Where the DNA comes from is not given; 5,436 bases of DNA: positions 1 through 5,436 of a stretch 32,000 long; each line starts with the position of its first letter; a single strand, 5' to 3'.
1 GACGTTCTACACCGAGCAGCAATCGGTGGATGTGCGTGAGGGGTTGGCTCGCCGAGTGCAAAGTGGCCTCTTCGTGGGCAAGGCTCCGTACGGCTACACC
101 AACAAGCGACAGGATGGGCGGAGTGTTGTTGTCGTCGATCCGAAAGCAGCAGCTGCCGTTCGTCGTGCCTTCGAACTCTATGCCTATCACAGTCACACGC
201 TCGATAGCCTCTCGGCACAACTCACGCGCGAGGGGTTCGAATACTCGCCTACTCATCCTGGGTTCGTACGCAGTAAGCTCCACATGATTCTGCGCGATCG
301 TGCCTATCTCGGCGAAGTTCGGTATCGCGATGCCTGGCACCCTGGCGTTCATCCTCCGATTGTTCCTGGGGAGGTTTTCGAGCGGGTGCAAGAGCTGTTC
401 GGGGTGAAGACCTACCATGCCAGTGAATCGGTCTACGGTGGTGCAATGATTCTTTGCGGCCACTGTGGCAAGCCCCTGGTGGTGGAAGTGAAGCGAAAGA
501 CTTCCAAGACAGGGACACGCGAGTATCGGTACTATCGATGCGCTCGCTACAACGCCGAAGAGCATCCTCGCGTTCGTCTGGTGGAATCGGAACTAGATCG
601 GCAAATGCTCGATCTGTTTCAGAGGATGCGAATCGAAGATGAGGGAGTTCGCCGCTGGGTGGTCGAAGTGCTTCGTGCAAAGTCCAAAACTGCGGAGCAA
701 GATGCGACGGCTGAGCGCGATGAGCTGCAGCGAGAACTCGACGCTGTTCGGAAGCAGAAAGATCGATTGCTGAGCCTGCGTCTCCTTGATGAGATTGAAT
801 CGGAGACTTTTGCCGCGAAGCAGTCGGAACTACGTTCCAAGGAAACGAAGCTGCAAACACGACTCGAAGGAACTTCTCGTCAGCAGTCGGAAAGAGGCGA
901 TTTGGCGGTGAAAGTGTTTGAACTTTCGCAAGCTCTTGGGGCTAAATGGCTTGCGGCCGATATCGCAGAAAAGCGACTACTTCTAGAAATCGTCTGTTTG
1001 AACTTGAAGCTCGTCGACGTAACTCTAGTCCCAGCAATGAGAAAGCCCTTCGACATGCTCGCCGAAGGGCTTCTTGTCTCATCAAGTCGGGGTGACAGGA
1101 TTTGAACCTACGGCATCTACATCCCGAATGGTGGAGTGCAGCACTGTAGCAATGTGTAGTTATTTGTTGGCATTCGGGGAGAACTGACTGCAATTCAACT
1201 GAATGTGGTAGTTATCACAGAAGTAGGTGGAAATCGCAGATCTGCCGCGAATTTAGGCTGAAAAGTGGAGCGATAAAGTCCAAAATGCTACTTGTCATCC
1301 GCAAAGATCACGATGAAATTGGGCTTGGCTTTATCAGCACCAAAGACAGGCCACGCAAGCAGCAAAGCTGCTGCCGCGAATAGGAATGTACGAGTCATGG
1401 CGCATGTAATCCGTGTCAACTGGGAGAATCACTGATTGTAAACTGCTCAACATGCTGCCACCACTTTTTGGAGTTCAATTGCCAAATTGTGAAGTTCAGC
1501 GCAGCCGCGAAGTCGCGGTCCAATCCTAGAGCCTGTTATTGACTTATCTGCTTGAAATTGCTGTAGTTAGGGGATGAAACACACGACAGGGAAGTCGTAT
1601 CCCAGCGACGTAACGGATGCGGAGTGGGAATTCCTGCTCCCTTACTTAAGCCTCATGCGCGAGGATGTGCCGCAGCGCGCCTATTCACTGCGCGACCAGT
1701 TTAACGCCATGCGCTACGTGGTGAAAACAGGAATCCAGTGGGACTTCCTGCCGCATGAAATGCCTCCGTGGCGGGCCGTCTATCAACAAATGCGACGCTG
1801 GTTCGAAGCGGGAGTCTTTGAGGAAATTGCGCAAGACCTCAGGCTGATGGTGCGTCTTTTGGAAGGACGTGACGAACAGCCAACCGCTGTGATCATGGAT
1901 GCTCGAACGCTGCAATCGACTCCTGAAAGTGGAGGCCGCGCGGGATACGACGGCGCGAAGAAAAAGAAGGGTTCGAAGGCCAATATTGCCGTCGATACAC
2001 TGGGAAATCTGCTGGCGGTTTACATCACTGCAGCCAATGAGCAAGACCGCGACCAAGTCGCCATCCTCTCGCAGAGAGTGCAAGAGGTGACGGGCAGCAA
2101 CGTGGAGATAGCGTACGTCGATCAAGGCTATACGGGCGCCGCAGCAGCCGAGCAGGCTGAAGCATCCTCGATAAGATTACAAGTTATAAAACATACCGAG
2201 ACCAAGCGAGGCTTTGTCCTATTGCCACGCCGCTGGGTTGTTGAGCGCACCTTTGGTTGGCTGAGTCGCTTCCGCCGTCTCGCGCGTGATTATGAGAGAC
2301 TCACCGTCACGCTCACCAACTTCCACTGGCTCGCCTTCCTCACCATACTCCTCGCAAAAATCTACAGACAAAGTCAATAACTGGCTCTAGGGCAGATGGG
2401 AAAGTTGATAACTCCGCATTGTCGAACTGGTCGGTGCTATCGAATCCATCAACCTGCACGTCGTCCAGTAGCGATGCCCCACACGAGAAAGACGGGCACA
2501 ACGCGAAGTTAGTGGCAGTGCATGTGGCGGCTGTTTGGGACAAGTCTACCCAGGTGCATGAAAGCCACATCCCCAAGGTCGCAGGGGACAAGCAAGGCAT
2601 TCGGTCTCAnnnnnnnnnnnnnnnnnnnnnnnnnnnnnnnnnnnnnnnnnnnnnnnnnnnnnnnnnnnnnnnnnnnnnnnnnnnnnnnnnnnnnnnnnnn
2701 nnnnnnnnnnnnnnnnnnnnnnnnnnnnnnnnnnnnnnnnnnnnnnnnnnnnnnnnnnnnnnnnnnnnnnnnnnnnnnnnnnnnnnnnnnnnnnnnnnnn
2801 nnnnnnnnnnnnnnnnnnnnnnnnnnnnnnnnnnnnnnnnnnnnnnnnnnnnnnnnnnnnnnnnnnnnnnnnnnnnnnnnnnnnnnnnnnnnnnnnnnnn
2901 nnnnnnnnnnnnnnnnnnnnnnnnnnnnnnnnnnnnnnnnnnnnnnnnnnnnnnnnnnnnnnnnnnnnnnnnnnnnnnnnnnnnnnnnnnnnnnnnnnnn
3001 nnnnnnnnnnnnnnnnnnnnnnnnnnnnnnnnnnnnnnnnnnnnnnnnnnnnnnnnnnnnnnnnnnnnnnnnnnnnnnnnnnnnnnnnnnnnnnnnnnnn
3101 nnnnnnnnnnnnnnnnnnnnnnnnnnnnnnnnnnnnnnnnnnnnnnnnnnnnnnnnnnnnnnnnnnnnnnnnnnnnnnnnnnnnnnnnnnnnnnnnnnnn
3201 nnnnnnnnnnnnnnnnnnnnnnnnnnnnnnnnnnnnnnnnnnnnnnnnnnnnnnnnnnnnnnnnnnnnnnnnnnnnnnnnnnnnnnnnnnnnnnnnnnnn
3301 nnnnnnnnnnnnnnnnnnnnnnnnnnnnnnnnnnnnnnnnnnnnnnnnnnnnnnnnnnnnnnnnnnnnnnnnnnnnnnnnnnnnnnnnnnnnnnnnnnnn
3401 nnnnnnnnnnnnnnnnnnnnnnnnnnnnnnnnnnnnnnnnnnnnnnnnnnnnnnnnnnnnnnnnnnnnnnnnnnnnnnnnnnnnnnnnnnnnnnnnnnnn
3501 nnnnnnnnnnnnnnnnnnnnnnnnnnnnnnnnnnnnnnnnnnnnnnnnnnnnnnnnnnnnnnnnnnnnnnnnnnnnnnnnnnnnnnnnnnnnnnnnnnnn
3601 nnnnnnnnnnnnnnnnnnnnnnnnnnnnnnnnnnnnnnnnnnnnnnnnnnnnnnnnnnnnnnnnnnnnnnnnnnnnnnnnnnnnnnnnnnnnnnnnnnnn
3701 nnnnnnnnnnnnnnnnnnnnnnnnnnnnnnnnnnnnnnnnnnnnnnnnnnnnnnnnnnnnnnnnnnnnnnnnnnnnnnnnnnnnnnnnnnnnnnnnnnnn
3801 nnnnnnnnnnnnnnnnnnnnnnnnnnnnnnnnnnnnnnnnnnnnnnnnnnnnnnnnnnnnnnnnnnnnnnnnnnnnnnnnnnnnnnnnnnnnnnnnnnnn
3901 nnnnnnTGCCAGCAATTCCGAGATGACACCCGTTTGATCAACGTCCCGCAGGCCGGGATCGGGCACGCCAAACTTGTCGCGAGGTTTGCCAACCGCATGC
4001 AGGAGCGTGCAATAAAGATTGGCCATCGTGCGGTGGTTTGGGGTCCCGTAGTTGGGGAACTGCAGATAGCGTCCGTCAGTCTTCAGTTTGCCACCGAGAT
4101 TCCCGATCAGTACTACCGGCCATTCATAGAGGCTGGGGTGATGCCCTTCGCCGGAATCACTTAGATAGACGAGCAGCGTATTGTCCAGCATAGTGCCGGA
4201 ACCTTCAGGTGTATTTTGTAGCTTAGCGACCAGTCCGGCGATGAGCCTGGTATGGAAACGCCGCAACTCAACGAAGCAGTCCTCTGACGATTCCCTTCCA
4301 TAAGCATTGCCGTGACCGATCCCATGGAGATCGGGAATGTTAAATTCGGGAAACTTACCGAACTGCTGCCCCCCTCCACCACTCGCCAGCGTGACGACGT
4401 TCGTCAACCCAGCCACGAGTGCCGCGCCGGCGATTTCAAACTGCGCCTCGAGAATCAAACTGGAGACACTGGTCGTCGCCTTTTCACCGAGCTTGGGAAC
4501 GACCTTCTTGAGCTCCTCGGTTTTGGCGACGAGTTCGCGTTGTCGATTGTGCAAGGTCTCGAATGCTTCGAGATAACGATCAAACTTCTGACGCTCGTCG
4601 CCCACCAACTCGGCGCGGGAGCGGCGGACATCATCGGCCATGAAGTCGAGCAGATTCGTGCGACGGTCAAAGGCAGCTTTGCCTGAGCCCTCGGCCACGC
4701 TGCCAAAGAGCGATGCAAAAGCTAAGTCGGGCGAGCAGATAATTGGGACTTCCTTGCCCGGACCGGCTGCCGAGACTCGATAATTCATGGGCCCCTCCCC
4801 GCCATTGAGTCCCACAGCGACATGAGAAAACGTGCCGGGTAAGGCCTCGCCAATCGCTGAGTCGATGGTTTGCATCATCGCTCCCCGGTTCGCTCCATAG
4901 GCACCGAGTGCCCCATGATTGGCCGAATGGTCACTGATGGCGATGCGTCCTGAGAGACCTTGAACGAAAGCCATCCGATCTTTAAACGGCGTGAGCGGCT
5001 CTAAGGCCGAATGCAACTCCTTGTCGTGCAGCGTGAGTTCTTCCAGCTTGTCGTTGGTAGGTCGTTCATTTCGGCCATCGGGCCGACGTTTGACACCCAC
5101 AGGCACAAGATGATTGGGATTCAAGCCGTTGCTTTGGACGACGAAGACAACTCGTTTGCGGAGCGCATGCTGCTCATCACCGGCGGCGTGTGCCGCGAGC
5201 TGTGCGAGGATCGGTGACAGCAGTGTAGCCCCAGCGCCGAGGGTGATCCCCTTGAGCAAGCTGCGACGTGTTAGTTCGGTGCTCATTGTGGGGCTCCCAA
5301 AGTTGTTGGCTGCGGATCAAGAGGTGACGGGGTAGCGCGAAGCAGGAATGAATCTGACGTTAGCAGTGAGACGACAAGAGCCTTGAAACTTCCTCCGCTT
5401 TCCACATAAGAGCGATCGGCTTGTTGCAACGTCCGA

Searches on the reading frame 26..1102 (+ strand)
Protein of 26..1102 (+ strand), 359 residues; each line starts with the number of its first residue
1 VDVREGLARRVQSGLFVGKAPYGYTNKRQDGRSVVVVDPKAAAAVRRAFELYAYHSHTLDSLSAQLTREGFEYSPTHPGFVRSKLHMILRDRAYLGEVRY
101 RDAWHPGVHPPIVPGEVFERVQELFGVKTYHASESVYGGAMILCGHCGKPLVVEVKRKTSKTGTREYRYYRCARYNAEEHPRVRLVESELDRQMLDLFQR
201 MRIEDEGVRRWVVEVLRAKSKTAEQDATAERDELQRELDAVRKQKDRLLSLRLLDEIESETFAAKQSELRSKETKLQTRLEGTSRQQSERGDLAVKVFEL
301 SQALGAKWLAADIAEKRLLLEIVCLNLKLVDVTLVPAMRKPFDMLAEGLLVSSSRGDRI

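Call 87: search_protein_families(library=pfam, proteins=[window:26-1102:+], max_evalue=0.00001)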
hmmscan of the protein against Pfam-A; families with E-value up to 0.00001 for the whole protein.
window:26-1102:+ (359 aa): 2 families
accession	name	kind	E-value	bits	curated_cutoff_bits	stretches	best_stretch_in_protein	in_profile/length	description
PF07508.19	Recombinase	-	5.6e-11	43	21.1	1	39-124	1-98/102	Recombinase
PF13408.12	Zn_ribbon_recom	-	5e-07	30.4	25.3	1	141-191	5-50/58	Recombinase zinc beta ribbon domain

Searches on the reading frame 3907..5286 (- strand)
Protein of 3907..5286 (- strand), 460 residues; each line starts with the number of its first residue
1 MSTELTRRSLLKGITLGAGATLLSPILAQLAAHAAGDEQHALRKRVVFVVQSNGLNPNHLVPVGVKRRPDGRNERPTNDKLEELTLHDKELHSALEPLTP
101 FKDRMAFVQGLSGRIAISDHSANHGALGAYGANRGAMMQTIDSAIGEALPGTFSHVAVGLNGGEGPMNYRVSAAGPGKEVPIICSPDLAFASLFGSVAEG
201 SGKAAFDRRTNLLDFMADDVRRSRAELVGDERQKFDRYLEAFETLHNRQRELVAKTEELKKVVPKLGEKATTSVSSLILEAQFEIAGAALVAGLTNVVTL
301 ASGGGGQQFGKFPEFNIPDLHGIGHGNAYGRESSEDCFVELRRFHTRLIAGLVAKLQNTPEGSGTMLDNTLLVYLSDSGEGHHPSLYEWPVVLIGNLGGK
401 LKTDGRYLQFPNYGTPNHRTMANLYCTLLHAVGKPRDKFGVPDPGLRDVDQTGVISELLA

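Call 87: search_protein_families(library=pfam, proteins=[window:3907-5286:-], max_evalue=0.00001)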
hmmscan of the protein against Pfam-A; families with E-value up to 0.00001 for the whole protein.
window:3907-5286:- (460 aa): 1 family
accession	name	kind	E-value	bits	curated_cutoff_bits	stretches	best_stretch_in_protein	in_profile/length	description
PF07586.16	HXXSHH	-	7e-43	147.8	30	1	45-350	1-307/307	Protein of unknown function (DUF1552)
